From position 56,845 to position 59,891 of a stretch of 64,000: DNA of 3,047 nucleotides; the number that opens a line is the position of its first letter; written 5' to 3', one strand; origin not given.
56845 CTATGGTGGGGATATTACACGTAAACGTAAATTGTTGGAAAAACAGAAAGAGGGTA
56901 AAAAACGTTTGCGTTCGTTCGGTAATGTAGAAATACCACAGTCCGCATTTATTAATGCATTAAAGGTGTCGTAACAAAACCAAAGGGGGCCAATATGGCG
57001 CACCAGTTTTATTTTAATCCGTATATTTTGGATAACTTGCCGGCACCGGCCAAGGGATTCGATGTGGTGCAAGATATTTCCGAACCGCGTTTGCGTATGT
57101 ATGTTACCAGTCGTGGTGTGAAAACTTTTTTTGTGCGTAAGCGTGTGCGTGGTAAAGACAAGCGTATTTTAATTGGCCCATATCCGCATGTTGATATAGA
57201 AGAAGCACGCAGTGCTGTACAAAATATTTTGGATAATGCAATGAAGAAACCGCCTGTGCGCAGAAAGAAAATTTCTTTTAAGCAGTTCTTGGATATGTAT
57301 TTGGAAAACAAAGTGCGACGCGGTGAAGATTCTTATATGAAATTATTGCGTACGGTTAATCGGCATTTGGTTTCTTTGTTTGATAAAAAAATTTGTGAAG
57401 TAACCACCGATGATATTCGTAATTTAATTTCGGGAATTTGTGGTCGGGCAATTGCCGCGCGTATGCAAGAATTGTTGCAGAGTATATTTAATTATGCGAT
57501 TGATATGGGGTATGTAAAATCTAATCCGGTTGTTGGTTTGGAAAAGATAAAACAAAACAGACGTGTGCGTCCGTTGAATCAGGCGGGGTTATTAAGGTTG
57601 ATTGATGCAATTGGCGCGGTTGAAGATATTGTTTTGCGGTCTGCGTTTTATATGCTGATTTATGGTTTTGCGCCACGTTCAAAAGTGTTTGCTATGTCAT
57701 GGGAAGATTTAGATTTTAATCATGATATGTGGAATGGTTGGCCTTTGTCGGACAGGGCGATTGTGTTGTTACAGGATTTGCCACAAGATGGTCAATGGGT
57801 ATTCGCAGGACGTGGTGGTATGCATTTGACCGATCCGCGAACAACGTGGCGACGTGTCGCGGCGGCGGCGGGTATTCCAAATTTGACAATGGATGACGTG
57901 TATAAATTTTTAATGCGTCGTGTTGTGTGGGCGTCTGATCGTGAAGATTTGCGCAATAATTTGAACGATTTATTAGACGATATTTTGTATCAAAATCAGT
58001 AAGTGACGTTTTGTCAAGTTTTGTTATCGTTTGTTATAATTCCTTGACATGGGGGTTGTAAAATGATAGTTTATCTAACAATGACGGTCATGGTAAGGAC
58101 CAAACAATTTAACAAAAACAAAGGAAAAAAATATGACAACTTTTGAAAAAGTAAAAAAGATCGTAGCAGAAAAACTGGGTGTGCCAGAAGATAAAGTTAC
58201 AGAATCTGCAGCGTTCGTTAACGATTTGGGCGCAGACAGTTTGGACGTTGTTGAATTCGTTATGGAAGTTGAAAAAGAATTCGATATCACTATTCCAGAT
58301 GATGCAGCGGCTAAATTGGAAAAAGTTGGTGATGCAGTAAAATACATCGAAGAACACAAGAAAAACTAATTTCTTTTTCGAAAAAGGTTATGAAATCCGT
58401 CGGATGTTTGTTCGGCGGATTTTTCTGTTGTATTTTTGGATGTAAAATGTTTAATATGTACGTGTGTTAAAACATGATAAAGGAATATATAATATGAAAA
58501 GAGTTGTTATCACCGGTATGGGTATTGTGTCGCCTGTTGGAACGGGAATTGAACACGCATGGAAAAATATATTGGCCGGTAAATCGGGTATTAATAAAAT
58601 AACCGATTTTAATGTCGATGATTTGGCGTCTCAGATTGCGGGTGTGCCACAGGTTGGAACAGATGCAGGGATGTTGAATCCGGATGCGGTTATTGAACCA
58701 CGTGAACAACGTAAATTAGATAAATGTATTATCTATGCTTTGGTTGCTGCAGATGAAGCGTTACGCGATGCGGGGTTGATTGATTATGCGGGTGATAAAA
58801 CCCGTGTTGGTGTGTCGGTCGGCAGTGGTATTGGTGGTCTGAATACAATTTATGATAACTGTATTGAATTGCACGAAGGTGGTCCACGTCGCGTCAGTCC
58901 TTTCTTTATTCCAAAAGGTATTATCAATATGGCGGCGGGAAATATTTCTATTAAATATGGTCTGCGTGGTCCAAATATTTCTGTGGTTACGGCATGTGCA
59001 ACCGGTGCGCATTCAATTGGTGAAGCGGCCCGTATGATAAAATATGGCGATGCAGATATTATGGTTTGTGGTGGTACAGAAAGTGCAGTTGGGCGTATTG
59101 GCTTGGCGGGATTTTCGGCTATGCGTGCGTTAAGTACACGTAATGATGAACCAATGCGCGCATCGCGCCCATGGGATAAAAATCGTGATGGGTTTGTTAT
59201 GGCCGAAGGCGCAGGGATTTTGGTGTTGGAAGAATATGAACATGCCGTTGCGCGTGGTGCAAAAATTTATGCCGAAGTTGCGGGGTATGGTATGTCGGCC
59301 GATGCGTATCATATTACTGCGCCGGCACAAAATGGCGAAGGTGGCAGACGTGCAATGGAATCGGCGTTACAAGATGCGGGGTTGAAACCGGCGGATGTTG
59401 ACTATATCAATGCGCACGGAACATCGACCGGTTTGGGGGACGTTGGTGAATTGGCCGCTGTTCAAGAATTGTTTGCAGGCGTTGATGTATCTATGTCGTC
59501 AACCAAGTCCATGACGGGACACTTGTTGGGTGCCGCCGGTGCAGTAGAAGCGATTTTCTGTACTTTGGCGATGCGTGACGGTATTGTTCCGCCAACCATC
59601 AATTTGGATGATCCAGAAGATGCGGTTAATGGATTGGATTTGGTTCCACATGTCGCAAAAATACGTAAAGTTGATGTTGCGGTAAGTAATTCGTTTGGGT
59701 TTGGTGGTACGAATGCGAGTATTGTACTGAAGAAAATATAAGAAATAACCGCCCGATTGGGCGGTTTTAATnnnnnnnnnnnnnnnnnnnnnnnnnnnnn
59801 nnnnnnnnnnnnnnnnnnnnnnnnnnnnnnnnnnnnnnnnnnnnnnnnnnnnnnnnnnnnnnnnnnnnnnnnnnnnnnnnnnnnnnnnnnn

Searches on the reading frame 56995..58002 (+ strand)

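Call 62: search_protein_families(library=pfam, proteins=[window:56995-58002:+])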
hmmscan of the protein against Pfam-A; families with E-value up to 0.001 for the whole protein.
window:56995-58002:+ (335 aa): 3 families
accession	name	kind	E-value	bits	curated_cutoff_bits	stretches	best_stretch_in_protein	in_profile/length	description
PF13356.12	Arm-DNA-bind_3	-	1.3e-07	32.1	27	1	32-81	22-69/83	Arm DNA-binding domain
PF22022.2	Phage_int_M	-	1e-05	26.1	27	1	95-182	1-93/96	Phage integrase central domain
PF14659.12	Phage_int_SAM_3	-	0.00059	20.5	22.6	0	95-146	2-55/58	Phage integrase, N-terminal SAM-like domain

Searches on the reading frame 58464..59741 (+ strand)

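Call 62: search_protein_families(library=pfam, proteins=[window:58464-59741:+])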
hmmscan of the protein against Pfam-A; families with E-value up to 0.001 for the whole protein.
window:58464-59741:+ (425 aa): 3 families
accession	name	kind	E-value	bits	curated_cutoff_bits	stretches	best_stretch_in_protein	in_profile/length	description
PF00109.32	ketoacyl-synt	-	4.2e-64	217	20.8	1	11-261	1-252/252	Beta-ketoacyl synthase, N-terminal domain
PF02801.28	Ketoacyl-synt_C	-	8.8e-40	135.9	20.8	1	269-381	1-118/119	Beta-ketoacyl synthase, C-terminal domain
PF00108.29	Thiolase_N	-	1.7e-06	28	26.4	1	168-207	75-114/260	Thiolase, N-terminal domain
